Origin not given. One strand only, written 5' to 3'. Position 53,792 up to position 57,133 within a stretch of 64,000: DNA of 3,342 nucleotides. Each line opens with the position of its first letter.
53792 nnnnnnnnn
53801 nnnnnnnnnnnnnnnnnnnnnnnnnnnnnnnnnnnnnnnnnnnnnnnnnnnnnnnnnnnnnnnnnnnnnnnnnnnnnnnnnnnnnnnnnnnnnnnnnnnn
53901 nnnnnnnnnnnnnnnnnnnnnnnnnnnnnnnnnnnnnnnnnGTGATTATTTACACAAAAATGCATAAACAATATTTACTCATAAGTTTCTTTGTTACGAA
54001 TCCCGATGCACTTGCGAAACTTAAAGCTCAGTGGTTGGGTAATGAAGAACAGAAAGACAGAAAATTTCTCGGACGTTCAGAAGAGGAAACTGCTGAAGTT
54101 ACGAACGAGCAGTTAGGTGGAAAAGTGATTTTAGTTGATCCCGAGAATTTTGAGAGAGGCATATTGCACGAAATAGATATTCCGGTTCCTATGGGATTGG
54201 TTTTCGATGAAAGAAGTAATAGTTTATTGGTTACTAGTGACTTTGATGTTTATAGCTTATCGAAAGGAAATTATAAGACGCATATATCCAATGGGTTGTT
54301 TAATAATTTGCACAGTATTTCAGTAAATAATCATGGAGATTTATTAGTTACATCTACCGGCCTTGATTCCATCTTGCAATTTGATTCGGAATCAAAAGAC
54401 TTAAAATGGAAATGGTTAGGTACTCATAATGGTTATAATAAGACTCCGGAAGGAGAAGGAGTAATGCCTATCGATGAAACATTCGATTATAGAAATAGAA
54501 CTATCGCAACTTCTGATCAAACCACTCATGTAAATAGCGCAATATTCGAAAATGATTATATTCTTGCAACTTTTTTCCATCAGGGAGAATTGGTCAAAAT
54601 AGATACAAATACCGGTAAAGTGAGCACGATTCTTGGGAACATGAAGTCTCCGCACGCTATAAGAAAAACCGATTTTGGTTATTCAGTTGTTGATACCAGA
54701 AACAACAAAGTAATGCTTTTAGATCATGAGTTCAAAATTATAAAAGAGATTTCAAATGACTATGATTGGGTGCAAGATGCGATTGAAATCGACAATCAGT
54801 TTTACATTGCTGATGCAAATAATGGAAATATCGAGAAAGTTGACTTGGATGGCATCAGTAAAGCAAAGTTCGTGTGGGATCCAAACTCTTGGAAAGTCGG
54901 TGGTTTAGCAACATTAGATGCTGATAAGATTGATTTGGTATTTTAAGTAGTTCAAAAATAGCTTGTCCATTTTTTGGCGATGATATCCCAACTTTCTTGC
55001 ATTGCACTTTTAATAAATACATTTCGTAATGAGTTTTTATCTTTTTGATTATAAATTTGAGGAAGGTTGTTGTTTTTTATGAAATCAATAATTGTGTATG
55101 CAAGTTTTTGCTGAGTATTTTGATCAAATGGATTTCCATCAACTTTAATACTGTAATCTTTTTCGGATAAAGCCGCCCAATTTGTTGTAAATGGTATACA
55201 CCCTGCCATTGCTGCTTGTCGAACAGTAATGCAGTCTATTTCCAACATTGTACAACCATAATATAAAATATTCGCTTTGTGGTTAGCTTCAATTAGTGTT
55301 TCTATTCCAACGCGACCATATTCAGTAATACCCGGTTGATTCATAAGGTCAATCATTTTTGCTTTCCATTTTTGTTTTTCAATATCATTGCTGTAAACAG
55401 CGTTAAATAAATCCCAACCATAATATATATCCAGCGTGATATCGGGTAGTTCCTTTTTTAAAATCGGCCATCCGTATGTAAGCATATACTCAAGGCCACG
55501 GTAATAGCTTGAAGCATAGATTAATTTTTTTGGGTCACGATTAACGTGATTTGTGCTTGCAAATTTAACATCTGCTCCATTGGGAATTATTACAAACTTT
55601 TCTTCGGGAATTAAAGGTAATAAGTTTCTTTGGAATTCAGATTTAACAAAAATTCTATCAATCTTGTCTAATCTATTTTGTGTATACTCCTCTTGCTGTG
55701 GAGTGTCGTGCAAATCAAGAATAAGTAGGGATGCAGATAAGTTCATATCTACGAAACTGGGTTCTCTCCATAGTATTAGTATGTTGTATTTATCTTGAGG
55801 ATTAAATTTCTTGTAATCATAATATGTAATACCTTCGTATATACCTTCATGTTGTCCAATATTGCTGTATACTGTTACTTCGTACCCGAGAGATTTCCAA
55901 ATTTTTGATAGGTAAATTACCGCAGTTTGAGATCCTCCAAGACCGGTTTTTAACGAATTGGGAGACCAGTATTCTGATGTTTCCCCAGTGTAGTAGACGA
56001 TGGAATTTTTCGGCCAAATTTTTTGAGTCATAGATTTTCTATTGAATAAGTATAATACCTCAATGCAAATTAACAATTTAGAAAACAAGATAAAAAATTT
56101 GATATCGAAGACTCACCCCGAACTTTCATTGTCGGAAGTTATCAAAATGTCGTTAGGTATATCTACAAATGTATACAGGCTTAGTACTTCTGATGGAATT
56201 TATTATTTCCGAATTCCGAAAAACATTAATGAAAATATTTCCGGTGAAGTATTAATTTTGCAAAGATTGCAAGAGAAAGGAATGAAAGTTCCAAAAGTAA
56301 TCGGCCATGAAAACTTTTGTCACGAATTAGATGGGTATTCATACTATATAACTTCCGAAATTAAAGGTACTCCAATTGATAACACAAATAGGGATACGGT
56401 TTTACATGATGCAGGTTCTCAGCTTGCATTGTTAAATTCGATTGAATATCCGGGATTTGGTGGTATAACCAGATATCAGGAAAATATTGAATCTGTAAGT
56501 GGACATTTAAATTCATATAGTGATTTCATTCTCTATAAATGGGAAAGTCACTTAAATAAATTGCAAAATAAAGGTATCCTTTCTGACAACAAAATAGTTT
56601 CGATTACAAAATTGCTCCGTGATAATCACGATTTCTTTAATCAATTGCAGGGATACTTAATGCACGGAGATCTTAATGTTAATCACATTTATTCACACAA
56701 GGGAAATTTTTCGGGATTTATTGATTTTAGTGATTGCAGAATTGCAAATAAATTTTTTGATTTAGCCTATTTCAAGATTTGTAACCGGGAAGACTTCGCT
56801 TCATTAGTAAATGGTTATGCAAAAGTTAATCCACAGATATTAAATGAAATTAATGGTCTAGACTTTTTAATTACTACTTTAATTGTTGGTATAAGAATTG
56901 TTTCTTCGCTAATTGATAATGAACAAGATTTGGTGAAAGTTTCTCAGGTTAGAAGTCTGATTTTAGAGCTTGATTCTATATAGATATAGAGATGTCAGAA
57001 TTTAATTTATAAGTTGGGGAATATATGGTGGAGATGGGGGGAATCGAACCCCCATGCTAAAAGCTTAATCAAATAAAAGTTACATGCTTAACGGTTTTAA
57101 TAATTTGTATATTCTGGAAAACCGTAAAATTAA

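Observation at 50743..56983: AT-rich glyco/amine-modification cluster: NTase, PLP decarboxylase, GT2, propeller, GT4-like glycosyltransferase and APH-fold kinase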

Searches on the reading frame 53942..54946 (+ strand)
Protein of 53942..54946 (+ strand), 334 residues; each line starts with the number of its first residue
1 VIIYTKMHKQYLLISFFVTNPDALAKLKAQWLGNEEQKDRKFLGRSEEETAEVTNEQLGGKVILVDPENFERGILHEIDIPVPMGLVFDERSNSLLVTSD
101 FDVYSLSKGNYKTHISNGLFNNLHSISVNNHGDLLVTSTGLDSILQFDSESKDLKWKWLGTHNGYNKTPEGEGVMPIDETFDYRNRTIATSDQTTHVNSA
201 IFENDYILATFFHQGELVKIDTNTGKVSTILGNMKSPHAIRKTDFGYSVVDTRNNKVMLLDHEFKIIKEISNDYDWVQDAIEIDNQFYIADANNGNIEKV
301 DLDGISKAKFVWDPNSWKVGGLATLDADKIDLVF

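Call 3: search_protein_families(library=pfam, proteins=[window:53942-54946:+], max_evalue=0.01)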
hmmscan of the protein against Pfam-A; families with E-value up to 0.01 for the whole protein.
window:53942-54946:+ (334 aa): 3 families
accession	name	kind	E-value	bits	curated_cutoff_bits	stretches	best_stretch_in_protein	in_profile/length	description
PF05935.17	Arylsulfotrans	-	0.00018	21.1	24.2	0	195-235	175-217/374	Arylsulfotransferase (ASST)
PF21959.2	DUF6923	-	0.00032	21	27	0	177-236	114-172/234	Repeat of unknown function (DUF6923)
PF24190.1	OB_RNR_2nd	-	0.008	16.9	27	0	212-237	34-59/67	Ribonuclease R second OB domain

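Call 4: search_protein_families(library=ncbifam, proteins=[window:53942-54946:+], max_evalue=0.01)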
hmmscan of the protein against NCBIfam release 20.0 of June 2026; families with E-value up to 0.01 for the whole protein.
window:53942-54946:+ (334 aa): 1 family
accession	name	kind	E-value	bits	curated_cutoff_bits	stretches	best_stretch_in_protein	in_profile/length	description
NF033206.1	ScyE_fam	subfamily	0.0099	15.4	80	0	280-311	146-176/333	ScyD/ScyE family protein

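Call 41: search_protein_families(library=padloc, proteins=[window:53942-54946:+], max_evalue=0.01)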
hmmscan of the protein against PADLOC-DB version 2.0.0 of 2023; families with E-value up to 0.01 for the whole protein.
window:53942-54946:+ (334 aa): 0 families

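Call 49: search_solved_structures(query=A5, max_evalue=1)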
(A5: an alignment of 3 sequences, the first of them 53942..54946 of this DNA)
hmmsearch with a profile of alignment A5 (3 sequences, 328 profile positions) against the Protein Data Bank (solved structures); distinct sequences matched with E-value up to 1: 15.
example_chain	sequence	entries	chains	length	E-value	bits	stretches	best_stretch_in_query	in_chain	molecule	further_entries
6d69_A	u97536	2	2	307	0.00072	22.1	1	228-312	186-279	NHL Repeat Region of D. melanogaster Thin | Thin, isoform D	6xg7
1rwi_B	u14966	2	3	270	0.002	20.7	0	244-300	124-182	Serine/threonine-protein kinase pknD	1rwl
8j72_A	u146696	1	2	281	0.013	18.1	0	268-312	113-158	E3 ubiquitin-protein ligase TRIM71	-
6fpt_A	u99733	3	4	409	0.027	17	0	267-312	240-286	E3 ubiquitin-protein ligase TRIM71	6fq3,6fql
7qrx_A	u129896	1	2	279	0.029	16.9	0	267-312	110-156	E3 ubiquitin-protein ligase TRIM71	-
9jur_A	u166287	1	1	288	0.033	16.7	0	268-312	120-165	E3 ubiquitin-protein ligase TRIM71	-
6g7w_A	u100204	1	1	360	0.051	16.1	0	270-300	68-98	NHL repeat-containing protein 2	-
8pkr_A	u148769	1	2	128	0.085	15.3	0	244-300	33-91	non-specific serine/threonine protein kinase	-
1q7f_A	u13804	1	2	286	0.13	14.7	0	273-304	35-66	brain tumor CG10719-PA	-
4zlr_A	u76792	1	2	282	0.14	14.7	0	273-304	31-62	Brain tumor protein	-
5ex7_A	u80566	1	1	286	0.14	14.6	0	273-304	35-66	Brain tumor protein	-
6gc1_A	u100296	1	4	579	0.28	13.6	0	270-300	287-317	NHL repeat-containing protein 2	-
7nyq_A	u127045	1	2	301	0.38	13.2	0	228-305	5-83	Meiotic P26, isoform C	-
3loq_A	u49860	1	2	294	0.87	12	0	62-128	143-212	universal stress protein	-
7qrw_A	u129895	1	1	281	0.95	11.9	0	110-150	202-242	Isoform 4 of Tripartite motif-containing protein 3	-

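Call 103: predict_structure(alignment_id=A9)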
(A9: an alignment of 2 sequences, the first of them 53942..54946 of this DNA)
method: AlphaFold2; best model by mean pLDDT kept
length: 334 residues; sequences in the alignment: 2
mean_pLDDT: 46.1   pTM: 0.48
mean pLDDT of the five models: 46.1, 44.9, 44.2, 42.3, 39.9
residues with pLDDT >= 90: 0; 70-90: 46; 50-70: 69; < 50: 219
segments of 3 or more residues with pLDDT < 50: 1-22, 28-135, 137-195, 306-334
pLDDT, mean of each block of 10 residues (from residue 1): 26 35 49 37 33 41 35 32 36 41 32 38 45 44 40 36 29 27 25 48 67 70 66 76 75 82 85 61 60 59 50 27 26 22
secondary structure, 60 per line:
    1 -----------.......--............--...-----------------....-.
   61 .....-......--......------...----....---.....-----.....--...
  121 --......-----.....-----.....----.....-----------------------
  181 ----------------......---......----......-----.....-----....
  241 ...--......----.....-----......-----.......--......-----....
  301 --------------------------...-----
elements in order: E12-18 H21-32 H55-58 E60-65 H67-72 E75-80 E87-89 E94-97 E101-105 E111-115 E118-120 E123-128 E134-138 E144-148 E153-157 E197-202 E206-211 E216-221 E227-231 E237-243 E246-251 E256-260 E266-271 E277-283 E286-291 E297-300

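Call 105: fold_search(model_id=the predicted structure, library=pdb)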
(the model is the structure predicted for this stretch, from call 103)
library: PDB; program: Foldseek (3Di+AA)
matches with E <= 10: 1558; with E <= 0.001: 539
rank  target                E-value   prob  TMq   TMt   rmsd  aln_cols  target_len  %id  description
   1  9ijj_Q                2.0e-06  1.00  0.37  0.28   9.7       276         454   17  In situ structure of the central apparatus in mouse sperm axoneme. (released 2025-06-04)
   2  9m59_A                2.8e-06  1.00  0.36  0.29   8.5       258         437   12  Cu/Zn-superoxide dismutase from Deinococcus radiodurans (Calcium-bound) (released 2025-09-24)
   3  7qrx_A                3.0e-06  1.00  0.40  0.46   9.8       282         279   17  Crystal structure of NHL domain of TRIM71 (released 2022-05-04)
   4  4qrj_B                3.7e-06  1.00  0.37  0.37   9.8       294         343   12  Crystal structure of a putative 6-phosphogluconolactonase (BACUNI_04672) from Bacteroides uniformis ATCC 8492 at 2.20  (released 2014-07-23)
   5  4qrj_A                4.0e-06  1.00  0.38  0.37   9.9       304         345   12  Crystal structure of a putative 6-phosphogluconolactonase (BACUNI_04672) from Bacteroides uniformis ATCC 8492 at 2.20  (released 2014-07-23)
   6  6d69                  4.4e-06  1.00  0.37  0.42   8.8       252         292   16  Crystal Structure of the NHL Repeat Region of D. melanogaster Thin (released 2019-04-24)
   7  8okv_D                4.4e-06  1.00  0.42  0.43   8.5       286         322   14  lipoprotein BT2095 from Bacteroides thetaiotamicron bound to cyanocobalamin CnCbl (released 2023-09-20)
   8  3vgz_C                4.7e-06  1.00  0.38  0.39   8.6       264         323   11  Crystal structure of E. coli YncE (released 2011-11-16)
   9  8bmy_A                4.7e-06  1.00  0.40  0.40   9.7       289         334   13  Bacteroides thetaiotaomicron surface lipoprotein bound to cyanocobalamin (released 2023-08-16)
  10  7ona                  4.7e-06  1.00  0.38  0.44   8.6       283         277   12  Crystal structure of the computationally designed SAKe6AC protein (released 2022-12-14)
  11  6xg7                  5.5e-06  1.00  0.37  0.42   8.8       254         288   16  1.3 A Resolution Structure of the of the NHL Repeat Region of D. melanogaster Thin (released 2020-12-16)
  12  8bmx_D                5.5e-06  1.00  0.37  0.37   9.4       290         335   12  Bacteroides thetaiotaomicron B12 TonB dependent transporter in complex with a surface lipoprotein (released 2023-09-20)
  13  3va6_B                5.8e-06  1.00  0.38  0.19  11.3       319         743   12  Crystal Structure of the extracellular domain of the putative hybrid two component system BT4673 from B. thetaiotaomic (released 2012-06-13)
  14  3vh0_A                6.2e-06  1.00  0.40  0.41   7.8       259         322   12  Crystal structure of E. coli YncE complexed with DNA (released 2011-11-16)
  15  9m58_B                6.2e-06  1.00  0.37  0.32   8.4       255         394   11  Cu/Zn-superoxide dismutase from Deinococcus radiodurans (Calcium-free) (released 2025-09-24)
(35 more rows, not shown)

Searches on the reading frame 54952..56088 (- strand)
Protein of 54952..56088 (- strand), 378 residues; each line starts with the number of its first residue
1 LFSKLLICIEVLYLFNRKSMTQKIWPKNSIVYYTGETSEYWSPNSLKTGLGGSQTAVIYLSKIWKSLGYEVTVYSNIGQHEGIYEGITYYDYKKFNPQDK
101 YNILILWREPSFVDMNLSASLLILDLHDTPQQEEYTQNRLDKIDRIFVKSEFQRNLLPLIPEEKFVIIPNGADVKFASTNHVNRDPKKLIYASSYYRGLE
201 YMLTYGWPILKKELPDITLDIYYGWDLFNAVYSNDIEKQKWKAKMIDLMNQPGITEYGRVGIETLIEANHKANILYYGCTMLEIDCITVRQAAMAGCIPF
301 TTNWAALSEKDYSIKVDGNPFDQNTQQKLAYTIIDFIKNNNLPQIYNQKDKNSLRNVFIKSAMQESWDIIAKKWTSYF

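Call 3: search_protein_families(library=pfam, proteins=[window:54952-56088:-], max_evalue=0.01)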
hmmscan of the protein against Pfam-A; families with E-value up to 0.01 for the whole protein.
window:54952-56088:- (378 aa): 1 family
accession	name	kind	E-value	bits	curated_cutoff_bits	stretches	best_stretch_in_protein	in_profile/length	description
PF13439.12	Glyco_transf_4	-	0.00018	22.1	28.5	0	138-175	129-169/170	Glycosyltransferase Family 4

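Call 4: search_protein_families(library=ncbifam, proteins=[window:54952-56088:-], max_evalue=0.01)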
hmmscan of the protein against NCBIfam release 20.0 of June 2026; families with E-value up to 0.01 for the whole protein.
window:54952-56088:- (378 aa): 0 families

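Call 41: search_protein_families(library=padloc, proteins=[window:54952-56088:-], max_evalue=0.01)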
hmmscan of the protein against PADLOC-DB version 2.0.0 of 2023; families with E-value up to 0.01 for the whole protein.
window:54952-56088:- (378 aa): 0 families

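Call 48: search_solved_structures(query=A4, max_evalue=1)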
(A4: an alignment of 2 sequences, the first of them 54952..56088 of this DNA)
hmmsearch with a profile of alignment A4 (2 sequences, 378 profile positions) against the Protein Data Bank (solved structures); distinct sequences matched with E-value up to 1: 1.
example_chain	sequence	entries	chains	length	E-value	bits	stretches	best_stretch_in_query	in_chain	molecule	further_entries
6pdq_A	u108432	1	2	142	0.94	11.6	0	52-82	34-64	Ancestral Effector Caspase-3/6/7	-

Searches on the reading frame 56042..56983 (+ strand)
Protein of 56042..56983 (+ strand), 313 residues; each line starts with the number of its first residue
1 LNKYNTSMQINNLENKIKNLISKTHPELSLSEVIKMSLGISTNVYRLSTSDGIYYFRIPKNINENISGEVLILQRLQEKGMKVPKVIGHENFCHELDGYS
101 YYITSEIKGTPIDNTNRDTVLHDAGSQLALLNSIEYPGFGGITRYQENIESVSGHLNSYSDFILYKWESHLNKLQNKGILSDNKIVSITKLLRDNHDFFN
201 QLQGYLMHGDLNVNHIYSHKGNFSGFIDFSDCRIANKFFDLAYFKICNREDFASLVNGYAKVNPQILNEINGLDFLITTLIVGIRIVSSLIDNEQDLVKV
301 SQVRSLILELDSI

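Call 3: search_protein_families(library=pfam, proteins=[window:56042-56983:+], max_evalue=0.01)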
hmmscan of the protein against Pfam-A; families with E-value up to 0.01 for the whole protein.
window:56042-56983:+ (313 aa): 2 families
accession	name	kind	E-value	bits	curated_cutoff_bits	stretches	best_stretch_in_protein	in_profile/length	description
PF01636.29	APH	-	5e-16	59.6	23.2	1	37-245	6-210/239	Phosphotransferase enzyme family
PF06293.20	Kdo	-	0.00077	19.4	21.3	0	206-233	139-170/207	Lipopolysaccharide kinase (Kdo/WaaP) family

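Call 4: search_protein_families(library=ncbifam, proteins=[window:56042-56983:+], max_evalue=0.01)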
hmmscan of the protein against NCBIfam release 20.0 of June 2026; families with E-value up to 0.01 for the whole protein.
window:56042-56983:+ (313 aa): 9 families
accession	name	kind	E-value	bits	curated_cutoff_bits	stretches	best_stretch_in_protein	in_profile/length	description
NF033068.1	APH_3p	equivalog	3.8e-10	39.7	205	2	206-246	177-217/255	APH(3') family aminoglycoside O-phosphotransferase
NF003558.0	PRK05231.1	equivalog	1e-05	24.7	271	1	30-242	24-225/322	homoserine kinase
NF033064.0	APH_3p_IIIa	exception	1.8e-05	24.4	530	1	206-253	186-233/264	aminoglycoside O-phosphotransferase APH(3')-IIIa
NF000241.1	MPH_3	exception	2.4e-05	23.8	500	1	194-270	179-256/293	Mph(E)/Mph(G) family macrolide 2'-phosphotransferase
NF033067.1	APH_3p_VIIa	exception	9.3e-05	22.3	530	1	203-250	171-216/250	aminoglycoside O-phosphotransferase APH(3')-VIIa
NF032898.2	APH_3p_II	exception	0.00074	18.9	360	0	207-243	179-215/256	APH(3')-II family aminoglycoside O-phosphotransferase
NF012158.1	macrolide_MphE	exception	0.00084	18.7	640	1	194-270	179-256/294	Mph(E) family macrolide 2'-phosphotransferase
NF000254.1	macrolide_MphA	exception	0.0021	17.5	550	1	174-261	166-253/293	Mph(A) family macrolide 2'-phosphotransferase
NF033059.2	APH_3p_I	exception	0.0067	15.8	400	0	206-250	190-234/267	APH(3')-I family aminoglycoside O-phosphotransferase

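Call 41: search_protein_families(library=padloc, proteins=[window:56042-56983:+], max_evalue=0.01)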
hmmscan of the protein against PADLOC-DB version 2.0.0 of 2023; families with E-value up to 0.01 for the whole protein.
window:56042-56983:+ (313 aa): 0 families

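Call 50: search_solved_structures(query=A6, max_evalue=0.01)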
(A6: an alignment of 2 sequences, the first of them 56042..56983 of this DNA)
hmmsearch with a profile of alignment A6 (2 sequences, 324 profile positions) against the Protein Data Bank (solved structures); distinct sequences matched with E-value up to 0.01: 18.
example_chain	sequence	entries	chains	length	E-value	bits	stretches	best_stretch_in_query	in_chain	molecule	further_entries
1j7i_A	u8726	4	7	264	6.1e-05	25.6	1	208-253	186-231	AMINOGLYCOSIDE 3'-PHOSPHOTRANSFERASE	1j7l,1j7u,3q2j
1l8t_A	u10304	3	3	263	6.1e-05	25.6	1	208-253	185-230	Aminoglycoside 3'-Phosphotransferase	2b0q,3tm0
2bkk_A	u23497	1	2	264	6.2e-05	25.6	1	208-253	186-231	AMINOGLYCOSIDE 3'-PHOSPHOTRANSFERASE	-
3tyk_A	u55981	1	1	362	0.00016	24.2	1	29-244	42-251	Hygromycin-B 4-O-kinase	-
3w0s_A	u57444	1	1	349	0.00017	24.2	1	29-244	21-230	Hygromycin-B 4-O-kinase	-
3n4v_A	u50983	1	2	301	0.00024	23.6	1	160-238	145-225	APH(2'')-Id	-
3w0m_A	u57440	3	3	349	0.0003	23.3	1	30-244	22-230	Hygromycin-B 4-O-kinase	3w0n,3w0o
3w0q_A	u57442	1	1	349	0.00043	22.8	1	30-244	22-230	Hygromycin-B 4-O-kinase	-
6ctz_A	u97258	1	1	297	0.00045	22.7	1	201-265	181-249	Gentamicin resistance protein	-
3tdv_A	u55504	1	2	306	0.00055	22.5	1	201-265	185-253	Gentamicin resistance protein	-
3tdw_A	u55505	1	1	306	0.00057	22.4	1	201-265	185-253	Gentamicin resistance protein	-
3w0r_A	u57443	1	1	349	0.0013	21.2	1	30-244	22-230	Hygromycin-B 4-O-kinase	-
8ixi_A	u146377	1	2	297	0.0015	21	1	207-270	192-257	Macrolide 2'-phosphotransferase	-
7w15_B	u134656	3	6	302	0.0016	20.9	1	207-270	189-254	Macrolide 2'-phosphotransferase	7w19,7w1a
3ham_A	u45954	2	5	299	0.0035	19.8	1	173-254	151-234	Aminoglycoside phosphotransferase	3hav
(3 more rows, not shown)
